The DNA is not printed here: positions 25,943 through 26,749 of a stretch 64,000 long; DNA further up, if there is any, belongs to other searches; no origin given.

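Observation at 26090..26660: Low-GC3 PD-(D/E)XK endonuclease gene between rsfS and tRNA-Ala, with an ORF that reads through the entire tRNA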

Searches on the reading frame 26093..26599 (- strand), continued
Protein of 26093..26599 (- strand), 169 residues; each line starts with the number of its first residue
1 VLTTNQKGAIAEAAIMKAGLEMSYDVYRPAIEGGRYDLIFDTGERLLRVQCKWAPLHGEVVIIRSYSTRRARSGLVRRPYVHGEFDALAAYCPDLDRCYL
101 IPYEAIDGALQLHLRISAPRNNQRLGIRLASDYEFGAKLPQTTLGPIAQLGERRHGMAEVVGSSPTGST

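Call 94: predict_structure(alignment_id=A4)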
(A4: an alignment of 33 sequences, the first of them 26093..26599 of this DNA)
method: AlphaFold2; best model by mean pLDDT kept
length: 169 residues; sequences in the alignment: 33
mean_pLDDT: 78.6   pTM: 0.71
mean pLDDT of the five models: 78.6, 76.9, 74.0, 71.4, 69.6
residues with pLDDT >= 90: 71; 70-90: 57; 50-70: 8; < 50: 33
segments of 3 or more residues with pLDDT < 50: 137-169
pLDDT, mean of each block of 10 residues (from residue 1): 87 94 88 78 90 94 89 86 91 95 90 88 77 66 41 39 38
secondary structure, 60 per line:
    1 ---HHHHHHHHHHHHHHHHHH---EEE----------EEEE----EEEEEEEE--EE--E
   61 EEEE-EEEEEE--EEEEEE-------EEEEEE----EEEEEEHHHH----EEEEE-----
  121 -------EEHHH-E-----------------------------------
elements in order: H4-21 E25-27 E38-41 E46-53 E60-64 E66-71 E74-79 E87-92 E97-102 H103-106 E111-115

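Call 96: fold_search(model_id=the predicted structure, library=pdb)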
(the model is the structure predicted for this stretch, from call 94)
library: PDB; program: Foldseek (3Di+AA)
matches with E <= 10: 381; with E <= 0.001: 5
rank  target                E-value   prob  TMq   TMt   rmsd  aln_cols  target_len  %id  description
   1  2ost_A                6.5e-12  1.00  0.63  0.70   3.7       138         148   28  The structure of a bacterial homing endonuclease : I-Ssp6803I (released 2007-03-20)
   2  2ost_B                7.3e-12  1.00  0.62  0.70   3.7       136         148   28  The structure of a bacterial homing endonuclease : I-Ssp6803I (released 2007-03-20)
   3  2ost_C                6.2e-09  1.00  0.58  0.70   3.4       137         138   26  The structure of a bacterial homing endonuclease : I-Ssp6803I (released 2007-03-20)
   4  2ost_D                1.5e-07  1.00  0.48  0.59   7.8       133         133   26  The structure of a bacterial homing endonuclease : I-Ssp6803I (released 2007-03-20)
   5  9qcc_Y                4.4e-04  1.00  0.43  0.20   4.6       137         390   14  Activated XauSPARDA filament assembly with bound dsDNA substrate (released 2025-12-17)
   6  1gef_B                1.2e-03  1.00  0.39  0.54   7.9       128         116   16  Crystal structure of the archaeal holliday junction resolvase HJC (released 2001-03-21)
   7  9qcc_M                1.3e-03  1.00  0.43  0.20   4.8       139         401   14  Activated XauSPARDA filament assembly with bound dsDNA substrate (released 2025-12-17)
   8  4lqe                  2.0e-03  1.00  0.33  0.36   6.7       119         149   15  Crystal Structure of MepB (released 2014-03-12)
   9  1gef_A                2.3e-03  1.00  0.38  0.51   6.6       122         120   16  Crystal structure of the archaeal holliday junction resolvase HJC (released 2001-03-21)
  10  9qcc_Q                2.4e-03  1.00  0.43  0.19   4.6       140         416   14  Activated XauSPARDA filament assembly with bound dsDNA substrate (released 2025-12-17)
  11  9jt2_F                2.4e-03  1.00  0.41  0.19   7.9       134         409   16  substrate-bound NbaSPARDA complexes (released 2025-04-02)
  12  4tkd_C                3.8e-03  0.97  0.30  0.37   8.2       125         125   12  Sulfolobus solfataricus HJC mutants (released 2015-08-12)
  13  1gef_E                5.4e-03  1.00  0.35  0.50   7.2       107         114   20  Crystal structure of the archaeal holliday junction resolvase HJC (released 2001-03-21)
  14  2wcw_B                6.9e-03  1.00  0.37  0.50   6.6       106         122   15  1.6A resolution structure of Archaeoglobus fulgidus Hjc, a Holliday junction resolvase from an archaeal hyperthermophi (released 2009-03-24)
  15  1ob8_A                6.9e-03  1.00  0.38  0.51   3.8       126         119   12  Holliday Junction Resolving Enzyme (released 2004-10-15)
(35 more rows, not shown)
